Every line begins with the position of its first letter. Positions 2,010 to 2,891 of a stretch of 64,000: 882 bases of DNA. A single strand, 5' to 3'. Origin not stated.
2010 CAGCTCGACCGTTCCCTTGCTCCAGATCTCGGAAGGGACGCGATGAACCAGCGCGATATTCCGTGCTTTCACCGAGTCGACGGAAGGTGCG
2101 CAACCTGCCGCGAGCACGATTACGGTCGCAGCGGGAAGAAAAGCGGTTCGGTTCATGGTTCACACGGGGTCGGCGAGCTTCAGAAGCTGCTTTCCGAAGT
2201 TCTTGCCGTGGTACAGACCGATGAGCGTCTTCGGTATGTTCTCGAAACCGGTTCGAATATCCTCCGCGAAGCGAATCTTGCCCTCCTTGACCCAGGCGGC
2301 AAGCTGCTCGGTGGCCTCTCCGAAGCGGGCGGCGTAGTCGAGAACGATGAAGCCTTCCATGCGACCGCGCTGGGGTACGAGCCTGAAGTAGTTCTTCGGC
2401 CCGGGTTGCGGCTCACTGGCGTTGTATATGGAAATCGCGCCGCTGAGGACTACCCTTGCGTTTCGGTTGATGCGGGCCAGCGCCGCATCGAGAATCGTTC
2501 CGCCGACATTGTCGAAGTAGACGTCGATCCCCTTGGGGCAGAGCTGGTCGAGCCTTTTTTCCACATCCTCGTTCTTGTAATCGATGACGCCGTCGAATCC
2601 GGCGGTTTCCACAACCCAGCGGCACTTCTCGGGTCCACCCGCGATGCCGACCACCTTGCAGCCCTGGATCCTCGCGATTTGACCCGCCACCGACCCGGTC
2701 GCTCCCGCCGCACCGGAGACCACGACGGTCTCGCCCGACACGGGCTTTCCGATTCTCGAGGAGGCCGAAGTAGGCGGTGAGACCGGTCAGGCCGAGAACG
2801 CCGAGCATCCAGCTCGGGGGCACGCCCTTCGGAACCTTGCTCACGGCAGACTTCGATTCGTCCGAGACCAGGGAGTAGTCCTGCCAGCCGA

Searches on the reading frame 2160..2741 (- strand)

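Call 70: search_protein_families(library=pfam, proteins=[window:2160-2741:-], max_evalue=0.001)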
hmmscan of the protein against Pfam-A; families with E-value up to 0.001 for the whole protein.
window:2160-2741:- (193 aa): 2 families
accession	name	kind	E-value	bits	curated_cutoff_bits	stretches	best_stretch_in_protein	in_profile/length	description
PF00107.32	ADH_zinc_N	-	5e-20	72.2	31.8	1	15-146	2-126/129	Zinc-binding dehydrogenase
PF13602.12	ADH_zinc_N_2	-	3.9e-13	50.9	27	1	48-185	2-132/134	Zinc-binding dehydrogenase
